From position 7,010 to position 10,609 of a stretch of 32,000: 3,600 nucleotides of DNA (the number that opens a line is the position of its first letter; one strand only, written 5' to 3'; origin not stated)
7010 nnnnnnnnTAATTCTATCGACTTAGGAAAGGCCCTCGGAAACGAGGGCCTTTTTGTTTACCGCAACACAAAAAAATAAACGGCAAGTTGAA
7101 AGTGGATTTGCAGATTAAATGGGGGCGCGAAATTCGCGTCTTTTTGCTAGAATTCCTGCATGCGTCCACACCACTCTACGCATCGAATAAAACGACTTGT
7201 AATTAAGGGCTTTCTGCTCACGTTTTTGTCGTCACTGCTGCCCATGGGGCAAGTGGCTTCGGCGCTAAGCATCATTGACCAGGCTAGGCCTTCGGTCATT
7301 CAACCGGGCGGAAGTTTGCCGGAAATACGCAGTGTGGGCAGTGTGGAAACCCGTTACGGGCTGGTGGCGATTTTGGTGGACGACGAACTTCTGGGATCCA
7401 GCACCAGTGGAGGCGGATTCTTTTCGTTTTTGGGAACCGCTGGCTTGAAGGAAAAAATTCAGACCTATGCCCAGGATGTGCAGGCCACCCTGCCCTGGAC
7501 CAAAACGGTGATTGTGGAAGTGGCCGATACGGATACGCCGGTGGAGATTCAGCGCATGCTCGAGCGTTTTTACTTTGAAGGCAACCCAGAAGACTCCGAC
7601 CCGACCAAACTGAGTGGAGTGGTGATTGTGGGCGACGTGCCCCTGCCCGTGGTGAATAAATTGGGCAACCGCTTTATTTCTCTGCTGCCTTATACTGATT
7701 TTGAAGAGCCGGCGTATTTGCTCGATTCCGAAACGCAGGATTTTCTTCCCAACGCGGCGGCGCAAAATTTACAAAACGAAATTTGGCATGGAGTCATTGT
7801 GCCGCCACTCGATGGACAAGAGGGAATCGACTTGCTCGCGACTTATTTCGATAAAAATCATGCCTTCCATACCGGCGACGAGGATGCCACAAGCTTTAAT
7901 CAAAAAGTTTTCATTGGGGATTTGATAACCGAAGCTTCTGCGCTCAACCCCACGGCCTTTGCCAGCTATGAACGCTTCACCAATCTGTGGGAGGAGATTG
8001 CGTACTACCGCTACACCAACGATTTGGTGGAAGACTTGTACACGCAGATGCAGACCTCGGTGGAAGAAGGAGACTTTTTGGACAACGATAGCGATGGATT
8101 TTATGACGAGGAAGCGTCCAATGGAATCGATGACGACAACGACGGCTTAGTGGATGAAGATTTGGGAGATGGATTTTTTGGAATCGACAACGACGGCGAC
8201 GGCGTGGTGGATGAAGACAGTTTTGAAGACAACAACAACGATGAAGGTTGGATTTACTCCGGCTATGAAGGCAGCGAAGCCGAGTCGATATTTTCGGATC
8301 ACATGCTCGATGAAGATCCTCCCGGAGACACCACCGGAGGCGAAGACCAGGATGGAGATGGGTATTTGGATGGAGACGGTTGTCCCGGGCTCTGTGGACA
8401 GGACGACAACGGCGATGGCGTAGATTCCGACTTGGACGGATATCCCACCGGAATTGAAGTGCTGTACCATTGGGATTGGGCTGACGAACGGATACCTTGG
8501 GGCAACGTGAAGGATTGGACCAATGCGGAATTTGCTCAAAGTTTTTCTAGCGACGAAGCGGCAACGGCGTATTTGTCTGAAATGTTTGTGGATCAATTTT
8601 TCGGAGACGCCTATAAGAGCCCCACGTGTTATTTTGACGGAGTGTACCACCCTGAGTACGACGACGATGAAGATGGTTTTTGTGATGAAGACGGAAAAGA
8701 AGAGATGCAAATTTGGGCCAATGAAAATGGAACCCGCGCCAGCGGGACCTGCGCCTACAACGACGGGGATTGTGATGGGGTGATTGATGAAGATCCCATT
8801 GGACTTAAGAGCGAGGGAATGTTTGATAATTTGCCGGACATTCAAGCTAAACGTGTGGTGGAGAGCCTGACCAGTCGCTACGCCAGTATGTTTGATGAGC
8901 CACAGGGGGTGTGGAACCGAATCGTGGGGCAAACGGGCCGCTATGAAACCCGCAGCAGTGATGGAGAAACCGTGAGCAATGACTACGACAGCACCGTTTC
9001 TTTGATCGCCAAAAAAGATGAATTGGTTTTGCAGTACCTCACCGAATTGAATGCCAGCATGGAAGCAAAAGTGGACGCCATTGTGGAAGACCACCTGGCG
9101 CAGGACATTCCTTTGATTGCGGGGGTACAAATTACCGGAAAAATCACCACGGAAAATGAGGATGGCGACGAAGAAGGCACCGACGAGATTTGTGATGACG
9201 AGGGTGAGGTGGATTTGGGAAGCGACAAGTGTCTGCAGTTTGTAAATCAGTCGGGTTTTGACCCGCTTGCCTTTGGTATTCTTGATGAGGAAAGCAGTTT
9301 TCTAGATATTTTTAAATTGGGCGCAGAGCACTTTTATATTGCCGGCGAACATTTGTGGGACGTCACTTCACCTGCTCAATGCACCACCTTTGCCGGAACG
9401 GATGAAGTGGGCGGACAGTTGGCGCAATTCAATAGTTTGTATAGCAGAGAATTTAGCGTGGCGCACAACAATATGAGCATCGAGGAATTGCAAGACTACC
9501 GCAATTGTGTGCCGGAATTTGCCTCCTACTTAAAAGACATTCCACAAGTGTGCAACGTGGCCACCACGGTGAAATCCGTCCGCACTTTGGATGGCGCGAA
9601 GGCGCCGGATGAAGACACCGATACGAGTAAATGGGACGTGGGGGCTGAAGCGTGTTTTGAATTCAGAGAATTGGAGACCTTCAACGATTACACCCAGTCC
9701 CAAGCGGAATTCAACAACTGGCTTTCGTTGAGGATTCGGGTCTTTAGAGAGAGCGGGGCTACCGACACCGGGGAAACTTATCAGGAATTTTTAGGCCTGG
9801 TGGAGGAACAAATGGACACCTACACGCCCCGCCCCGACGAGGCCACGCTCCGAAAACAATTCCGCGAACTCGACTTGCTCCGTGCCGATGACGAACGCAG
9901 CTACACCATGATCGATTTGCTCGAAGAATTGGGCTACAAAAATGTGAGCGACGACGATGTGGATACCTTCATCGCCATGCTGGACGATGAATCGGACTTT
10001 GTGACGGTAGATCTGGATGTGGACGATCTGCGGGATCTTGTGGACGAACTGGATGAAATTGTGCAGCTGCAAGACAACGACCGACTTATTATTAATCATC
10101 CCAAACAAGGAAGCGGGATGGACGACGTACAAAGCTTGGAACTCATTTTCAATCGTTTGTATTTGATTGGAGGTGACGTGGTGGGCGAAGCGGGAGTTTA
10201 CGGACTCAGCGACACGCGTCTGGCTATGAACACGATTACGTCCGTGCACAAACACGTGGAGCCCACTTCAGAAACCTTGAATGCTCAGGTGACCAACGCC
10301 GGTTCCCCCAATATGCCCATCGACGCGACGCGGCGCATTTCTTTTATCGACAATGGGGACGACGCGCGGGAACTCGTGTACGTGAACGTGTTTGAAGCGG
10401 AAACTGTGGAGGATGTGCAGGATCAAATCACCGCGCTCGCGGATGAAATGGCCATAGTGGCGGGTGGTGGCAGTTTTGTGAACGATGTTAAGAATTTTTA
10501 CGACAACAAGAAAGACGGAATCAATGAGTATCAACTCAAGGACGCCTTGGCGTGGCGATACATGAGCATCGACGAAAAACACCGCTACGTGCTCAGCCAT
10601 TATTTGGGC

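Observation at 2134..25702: Locus-level hypothesis: a pilus machine, a wall-anchored giant fibre and an accessory cassette as one surface-attachment system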

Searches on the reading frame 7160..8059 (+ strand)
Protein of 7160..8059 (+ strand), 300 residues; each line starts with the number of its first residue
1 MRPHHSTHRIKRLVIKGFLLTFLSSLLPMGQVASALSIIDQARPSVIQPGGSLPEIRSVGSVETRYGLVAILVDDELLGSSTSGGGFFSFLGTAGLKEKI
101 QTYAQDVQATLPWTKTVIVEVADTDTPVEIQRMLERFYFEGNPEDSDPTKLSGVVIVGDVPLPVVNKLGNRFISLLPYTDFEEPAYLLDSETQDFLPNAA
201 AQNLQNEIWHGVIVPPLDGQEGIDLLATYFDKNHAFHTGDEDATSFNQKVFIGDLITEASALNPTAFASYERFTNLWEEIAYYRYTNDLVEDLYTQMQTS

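Call 23: find_homologous_proteins(query=window:7160-8059:+, max_evalue=0.001)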
Query window:7160-8059:+ (300 aa): 15 proteins with E <= 0.001 among 1702 candidates.
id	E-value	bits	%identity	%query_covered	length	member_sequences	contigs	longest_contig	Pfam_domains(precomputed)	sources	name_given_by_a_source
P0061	1.6e-135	469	77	90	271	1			-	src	-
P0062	1.6e-110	387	60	91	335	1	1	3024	-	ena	-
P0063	5.1e-106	372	56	99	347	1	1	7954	-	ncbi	ncbi:MAG: hypothetical protein ACI9QC_000802, partial [Oceanicoccus sp.]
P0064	3.9e-97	343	52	99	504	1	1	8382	-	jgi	jgi:hypothetical protein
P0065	4.0e-82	294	69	67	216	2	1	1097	-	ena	-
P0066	3.2e-73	265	58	65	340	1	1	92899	-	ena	-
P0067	7.9e-67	244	59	63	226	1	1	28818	-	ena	-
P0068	5.5e-65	238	50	78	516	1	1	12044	-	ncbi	ncbi:hypothetical protein COT83_02635, partial [Candidatus Peregrinibacteria bacterium CG10_big_fil_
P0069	8.0e-59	217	85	38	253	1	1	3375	-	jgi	-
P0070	2.2e-52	196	42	76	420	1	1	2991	-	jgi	jgi:hypothetical protein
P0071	2.7e-50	189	40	78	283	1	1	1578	-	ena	-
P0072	1.4e-49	187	40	77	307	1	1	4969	-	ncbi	-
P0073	9.1e-46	174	34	98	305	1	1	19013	-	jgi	-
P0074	3.0e-45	173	42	79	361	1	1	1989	-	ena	-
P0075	1.5e-43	167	37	92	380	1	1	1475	-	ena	-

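Call 24: find_encoding_contigs(protein=P0066, flank=10000, max_places=2)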
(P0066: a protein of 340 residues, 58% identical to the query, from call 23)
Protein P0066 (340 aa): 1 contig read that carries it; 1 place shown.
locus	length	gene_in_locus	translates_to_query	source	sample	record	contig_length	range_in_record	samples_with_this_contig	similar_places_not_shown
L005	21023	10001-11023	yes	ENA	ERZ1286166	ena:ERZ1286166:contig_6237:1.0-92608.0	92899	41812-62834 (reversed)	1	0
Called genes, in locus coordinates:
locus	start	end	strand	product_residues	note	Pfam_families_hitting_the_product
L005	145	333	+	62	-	-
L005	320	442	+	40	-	-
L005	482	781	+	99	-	-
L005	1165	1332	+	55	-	-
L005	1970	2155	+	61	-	PF00466:Ribosomal_L10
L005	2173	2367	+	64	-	PF27436:RL10_C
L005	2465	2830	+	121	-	PF16320:Ribosomal_L12_N, PF00542:Ribosomal_L12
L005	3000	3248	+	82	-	-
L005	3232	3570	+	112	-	PF01850:PIN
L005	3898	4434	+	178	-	-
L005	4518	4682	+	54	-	-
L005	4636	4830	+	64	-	-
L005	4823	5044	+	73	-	-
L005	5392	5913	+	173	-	PF00437:T2SSE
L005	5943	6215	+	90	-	PF00437:T2SSE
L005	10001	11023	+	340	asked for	-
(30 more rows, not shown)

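Call 25: find_encoding_contigs(protein=P0067, flank=10000, max_places=2)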
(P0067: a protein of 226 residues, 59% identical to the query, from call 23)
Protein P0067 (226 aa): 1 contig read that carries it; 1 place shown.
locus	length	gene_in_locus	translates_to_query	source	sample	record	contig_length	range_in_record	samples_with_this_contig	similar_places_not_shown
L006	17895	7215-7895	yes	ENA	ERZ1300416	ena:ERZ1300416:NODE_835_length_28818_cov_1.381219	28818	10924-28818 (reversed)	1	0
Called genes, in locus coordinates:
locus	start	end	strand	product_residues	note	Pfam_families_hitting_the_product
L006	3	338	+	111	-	?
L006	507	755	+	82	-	-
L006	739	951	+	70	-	PF01850:PIN (weak)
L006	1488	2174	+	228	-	-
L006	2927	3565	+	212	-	PF00437:T2SSE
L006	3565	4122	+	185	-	PF00437:T2SSE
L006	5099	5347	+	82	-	PF00482:T2SSF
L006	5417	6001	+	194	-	PF07963:N_methyl (weak)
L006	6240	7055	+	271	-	-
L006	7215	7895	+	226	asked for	-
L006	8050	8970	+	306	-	-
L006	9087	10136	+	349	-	-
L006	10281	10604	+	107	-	-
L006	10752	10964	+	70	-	-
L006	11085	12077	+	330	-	PF00395:SLH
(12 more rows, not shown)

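Call 26: find_encoding_contigs(protein=P0073, flank=10000, max_places=2)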
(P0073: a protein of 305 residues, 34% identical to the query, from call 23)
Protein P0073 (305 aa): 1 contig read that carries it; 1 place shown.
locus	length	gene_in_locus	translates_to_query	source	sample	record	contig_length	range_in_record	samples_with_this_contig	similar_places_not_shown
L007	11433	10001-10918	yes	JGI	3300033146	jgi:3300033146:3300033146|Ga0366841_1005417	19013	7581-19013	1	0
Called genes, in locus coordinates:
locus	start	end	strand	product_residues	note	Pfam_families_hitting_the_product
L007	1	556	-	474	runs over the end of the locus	PF01368:DHH, PF02272:DHHA1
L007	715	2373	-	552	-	PF01368:DHH, PF02272:DHHA1, PF17768:RecJ_OB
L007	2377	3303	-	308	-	PF01715:IPPT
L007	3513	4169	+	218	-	PF00466:Ribosomal_L10, PF27436:RL10_C (weak)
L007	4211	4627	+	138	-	PF16320:Ribosomal_L12_N, PF00542:Ribosomal_L12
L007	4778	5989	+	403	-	-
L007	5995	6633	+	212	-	-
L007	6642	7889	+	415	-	PF00437:T2SSE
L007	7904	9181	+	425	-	PF00482:T2SSF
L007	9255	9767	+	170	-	PF07963:N_methyl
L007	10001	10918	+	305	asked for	-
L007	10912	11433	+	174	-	?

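Call 27: find_encoding_contigs(protein=P0068, flank=10000, max_places=2)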
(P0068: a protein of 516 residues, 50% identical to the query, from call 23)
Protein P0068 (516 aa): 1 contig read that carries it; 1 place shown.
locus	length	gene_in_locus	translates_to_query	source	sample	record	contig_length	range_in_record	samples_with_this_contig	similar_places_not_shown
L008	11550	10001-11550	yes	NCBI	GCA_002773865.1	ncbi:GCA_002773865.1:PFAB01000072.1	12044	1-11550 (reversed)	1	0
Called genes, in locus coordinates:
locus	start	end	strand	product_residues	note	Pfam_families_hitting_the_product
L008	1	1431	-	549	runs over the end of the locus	PF01368:DHH, PF02272:DHHA1, PF17768:RecJ_OB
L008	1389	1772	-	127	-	PF03819:MazG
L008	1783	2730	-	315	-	PF01745:IPT (weak), PF01715:IPPT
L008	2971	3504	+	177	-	PF00466:Ribosomal_L10, PF27436:RL10_C (faint)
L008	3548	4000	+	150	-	PF16320:Ribosomal_L12_N, PF00542:Ribosomal_L12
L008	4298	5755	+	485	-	-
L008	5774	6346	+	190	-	-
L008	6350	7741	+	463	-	PF00437:T2SSE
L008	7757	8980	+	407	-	PF00482:T2SSF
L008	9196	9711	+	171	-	PF07963:N_methyl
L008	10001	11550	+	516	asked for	?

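Call 51: predict_structure(alignment_id=A1)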
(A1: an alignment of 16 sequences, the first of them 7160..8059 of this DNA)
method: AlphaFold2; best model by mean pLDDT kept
length: 300 residues; sequences in the alignment: 16
mean_pLDDT: 62.2   pTM: 0.49
mean pLDDT of the five models: 62.2, 57.2, 56.8, 54.4, 51.8
residues with pLDDT >= 90: 3; 70-90: 120; 50-70: 94; < 50: 83
segments of 3 or more residues with pLDDT < 50: 1-5, 31-62, 165-172, 177-184, 251-255, 278-286
pLDDT, mean of each block of 10 residues (from residue 1): 51 77 62 42 36 39 69 83 56 71 83 85 79 78 84 79 48 46 48 58 56 72 78 72 56 49 56 52 48 53
secondary structure, 60 per line:
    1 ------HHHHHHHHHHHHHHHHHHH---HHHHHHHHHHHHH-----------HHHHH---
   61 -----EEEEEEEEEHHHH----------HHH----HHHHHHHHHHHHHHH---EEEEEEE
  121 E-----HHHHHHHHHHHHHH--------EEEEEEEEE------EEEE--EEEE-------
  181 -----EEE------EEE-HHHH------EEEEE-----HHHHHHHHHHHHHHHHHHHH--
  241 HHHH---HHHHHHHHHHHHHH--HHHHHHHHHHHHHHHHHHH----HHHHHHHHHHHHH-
elements in order: H7-25 H29-41 H53-57 E66-74 H75-78 H96-110 E114-121 H127-140 E149-157 E164-167 E170-173 E186-188 E195-197 H199-202 E209-213 H219-238 H241-244 H248-261 H264-282 H287-299

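Call 60: fold_search(model_id=the predicted structure, library=pdb)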
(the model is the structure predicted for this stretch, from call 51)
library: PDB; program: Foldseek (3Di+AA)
matches with E <= 10: 636; with E <= 0.001: 0
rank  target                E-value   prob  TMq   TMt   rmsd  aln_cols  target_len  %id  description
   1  2c4w                  2.1e-02  0.51  0.21  0.35  13.9       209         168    9  Type II Dehydroquinase from H. pylori in complex with AH9095 (released 2006-02-22)
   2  7qsp_B                2.8e-02  0.60  0.20  0.39  11.0       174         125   11  Permutated C-terminal lobe of the ribose binding protein from Thermotoga maritima (released 2023-01-11)
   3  4kv7                  2.8e-02  0.57  0.15  0.13   8.8        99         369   16  The crystal structure of a possible leucine/isoleucine/valine-binding protein from Rhodopirellula baltica SH 1 (released 2013-06-05)
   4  7ux2_A                4.1e-02  0.30  0.19  0.07  17.3       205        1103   12  cryo-EM structure of the Raptor-TFEB-Rag-Ragulator complex (released 2022-11-30)
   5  9nq5_A                4.7e-02  0.13  0.13  0.10  17.8       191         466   12  D-Ornithine/D-lysine decarboxylase C387A complexed with HEPES, putrescine, and D-ornithine (released 2026-03-25)
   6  3pga_4                5.3e-02  0.44  0.18  0.17   6.3        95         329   16  STRUCTURAL CHARACTERIZATION OF PSEUDOMONAS 7A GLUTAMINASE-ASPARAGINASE (released 1994-12-20)
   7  4y7k_A                6.5e-02  0.47  0.23  0.27  16.0       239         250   14  Structure of an archaeal mechanosensitive channel in closed state (released 2015-08-26)
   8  4y7k_D                6.5e-02  0.41  0.22  0.27  16.1       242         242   14  Structure of an archaeal mechanosensitive channel in closed state (released 2015-08-26)
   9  4b6s_C                6.9e-02  0.35  0.21  0.37  14.1       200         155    8  Structure of Helicobacter pylori Type II Dehydroquinase inhibited by (2S)-2-Perfluorobenzyl-3-dehydroquinic acid (released 2012-12-19)
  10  3b2z_E                7.4e-02  0.28  0.20  0.20  12.0       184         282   15  Crystal Structure of ADAMTS4 (apo form) (released 2007-12-25)
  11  4b6r_A                7.9e-02  0.30  0.20  0.35  13.4       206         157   10  Structure of Helicobacter pylori Type II Dehydroquinase inhibited by (2S)-2-(4-methoxy)benzyl-3-dehydroquinic acid (released 2012-12-19)
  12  9cya                  7.9e-02  0.11  0.13  0.09  17.4       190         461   10  C387S variant of D-ornithine/D-lysine decarboxylase complexed with HEPES and putrescine (released 2025-08-06)
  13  3kip_I                8.4e-02  0.91  0.21  0.39   4.0        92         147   13  Crystal structure of type-II 3-dehydroquinase from C. albicans (released 2010-05-12)
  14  3kip_A                8.9e-02  0.89  0.20  0.38   5.0        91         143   12  Crystal structure of type-II 3-dehydroquinase from C. albicans (released 2010-05-12)
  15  10li                  8.9e-02  0.11  0.12  0.09  17.9       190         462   11  D-Ornithine/D-lysine decarboxylase complexed with putrescine and agmatine (released 2026-02-11)
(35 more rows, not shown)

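Call 95: search_solved_structures(query=A1, max_evalue=10, show_alignments=1)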
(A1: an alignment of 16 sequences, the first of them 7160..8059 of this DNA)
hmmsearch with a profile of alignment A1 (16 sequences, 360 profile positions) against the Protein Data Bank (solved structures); distinct sequences matched with E-value up to 10: 0.

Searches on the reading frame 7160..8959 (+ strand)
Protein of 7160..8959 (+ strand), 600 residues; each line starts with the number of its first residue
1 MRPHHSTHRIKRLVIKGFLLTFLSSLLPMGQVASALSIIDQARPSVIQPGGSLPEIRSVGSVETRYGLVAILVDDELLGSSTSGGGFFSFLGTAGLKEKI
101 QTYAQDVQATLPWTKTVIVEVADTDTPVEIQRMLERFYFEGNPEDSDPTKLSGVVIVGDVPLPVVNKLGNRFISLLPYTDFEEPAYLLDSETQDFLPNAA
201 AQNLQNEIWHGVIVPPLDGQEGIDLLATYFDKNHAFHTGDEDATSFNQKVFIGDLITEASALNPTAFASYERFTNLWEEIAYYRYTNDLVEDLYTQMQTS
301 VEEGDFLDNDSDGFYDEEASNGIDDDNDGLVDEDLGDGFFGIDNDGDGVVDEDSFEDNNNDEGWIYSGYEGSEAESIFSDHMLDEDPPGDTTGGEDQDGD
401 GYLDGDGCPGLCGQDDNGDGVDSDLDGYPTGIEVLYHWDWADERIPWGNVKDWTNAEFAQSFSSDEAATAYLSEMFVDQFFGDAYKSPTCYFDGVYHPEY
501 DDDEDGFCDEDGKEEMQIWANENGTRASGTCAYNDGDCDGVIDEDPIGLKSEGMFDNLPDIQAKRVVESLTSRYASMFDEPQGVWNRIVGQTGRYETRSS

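Call 49: search_protein_families(library=pfam, proteins=[window:7160-8959:+], max_evalue=1)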
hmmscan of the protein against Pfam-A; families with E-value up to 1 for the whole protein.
window:7160-8959:+ (600 aa): 0 families

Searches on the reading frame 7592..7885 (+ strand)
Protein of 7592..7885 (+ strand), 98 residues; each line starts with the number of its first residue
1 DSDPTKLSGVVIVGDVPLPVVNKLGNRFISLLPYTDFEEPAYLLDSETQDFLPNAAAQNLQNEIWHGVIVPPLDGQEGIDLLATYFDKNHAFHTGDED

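Call 33: find_related_loci(query=A2, collection=genome_contigs, flank=10000)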
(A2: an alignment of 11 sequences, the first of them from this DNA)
Query A2 (98 aa) in genome_contigs; peptide patterns used: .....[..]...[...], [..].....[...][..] (x = any residue, [..] = any of these).
441 stretches matched a pattern; 163 encode a relative of the query (tblastn E <= 1e-3); the best 80 are kept; 80 distinct loci.
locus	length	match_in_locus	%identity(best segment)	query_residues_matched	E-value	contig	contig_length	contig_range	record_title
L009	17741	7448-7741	87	1-98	2e-56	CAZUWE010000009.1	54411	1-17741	MAG TPA_asm: uncultured Candidatus Peribacteria bacterium isolate SRP342105_co1_252 genome assembly, contig: NODE_751_le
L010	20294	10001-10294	84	1-98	4e-54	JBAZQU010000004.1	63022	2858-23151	MAG: Candidatus Gracilibacteria bacterium isolate SO_2017_SWC_60 scaffold_480_c1_LP-4_2017, whole genome shotgun sequenc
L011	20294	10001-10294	84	1-98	2e-53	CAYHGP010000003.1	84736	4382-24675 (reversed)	MAG TPA_asm: uncultured Candidatus Peribacteria bacterium isolate ERP119702_co2_217 genome assembly, contig: NODE_75_len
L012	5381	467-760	82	1-98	3e-52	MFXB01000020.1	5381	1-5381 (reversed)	MAG: Candidatus Peregrinibacteria bacterium RIFCSPLOWO2_01_FULL_48_20 rifcsplowo2_01_scaffold_188791, whole genome shotg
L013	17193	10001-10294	77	1-98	7e-50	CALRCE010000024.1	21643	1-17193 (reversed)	MAG: Candidatus Peribacteria bacterium isolate Ike-50m-54 genome assembly, contig: Ike-50-c1126, whole genome shotgun se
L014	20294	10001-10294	76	1-98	5e-50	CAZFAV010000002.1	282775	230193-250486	MAG TPA_asm: uncultured Candidatus Peribacteria bacterium isolate SRP342105_co1_342 genome assembly, contig: NODE_32_len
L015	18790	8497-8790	76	1-98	9e-50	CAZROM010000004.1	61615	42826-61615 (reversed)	MAG TPA_asm: uncultured Candidatus Peribacteria bacterium isolate SRP278252_co1_824 genome assembly, contig: NODE_595_le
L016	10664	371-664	77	1-98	3e-49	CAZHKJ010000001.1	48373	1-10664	MAG TPA_asm: uncultured Candidatus Peribacteria bacterium isolate SRP286056_co1_480 genome assembly, contig: NODE_714_le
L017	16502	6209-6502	72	1-98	1e-48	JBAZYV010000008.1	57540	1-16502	MAG: Candidatus Gracilibacteria bacterium isolate SO_2017_GW1_90 NODE_2894_length_57540_cov_3.247592_OW334_2017, whole g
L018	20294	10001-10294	83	1-98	2e-52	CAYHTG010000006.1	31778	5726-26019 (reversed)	MAG TPA_asm: uncultured Candidatus Peribacteria bacterium isolate ERP119705_co15_114 genome assembly, contig: NODE_1133_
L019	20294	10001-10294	70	1-98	7e-46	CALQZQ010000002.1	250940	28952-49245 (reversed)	MAG: Candidatus Peribacteria bacterium isolate MaH-04nov19-42 genome assembly, contig: MaH-04nov19-C17, whole genome sho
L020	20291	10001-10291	69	1-97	2e-44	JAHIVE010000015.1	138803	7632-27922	MAG: Patescibacteria group bacterium isolate MM_PC_MetaG.mb.59 MM_PC_MetaG.mb.59_k141_702806, whole genome shotgun seque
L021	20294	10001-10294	68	1-98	3e-44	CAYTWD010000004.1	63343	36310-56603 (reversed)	MAG TPA_asm: uncultured Candidatus Peribacteria bacterium isolate SRP342105_co2_394 genome assembly, contig: NODE_406_le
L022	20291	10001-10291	64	1-97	5e-43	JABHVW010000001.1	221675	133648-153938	MAG: Candidatus Peregrinibacteria bacterium isolate SI047_bin117 k141_1128188, whole genome shotgun sequence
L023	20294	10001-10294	67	1-98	2e-43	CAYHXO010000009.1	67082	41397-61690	MAG TPA_asm: uncultured Candidatus Peribacteria bacterium isolate ERP119705_co15_648 genome assembly, contig: NODE_229_l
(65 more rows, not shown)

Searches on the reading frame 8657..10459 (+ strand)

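Call 49: search_protein_families(library=pfam, proteins=[window:8657-10459:+], max_evalue=1)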
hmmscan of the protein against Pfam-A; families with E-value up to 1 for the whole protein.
window:8657-10459:+ (601 aa): 1 family
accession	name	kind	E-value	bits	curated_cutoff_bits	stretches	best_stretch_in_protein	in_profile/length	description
PF24716.1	WapI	-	0.51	11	27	0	353-470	26-135/138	Immunity protein WapI-like family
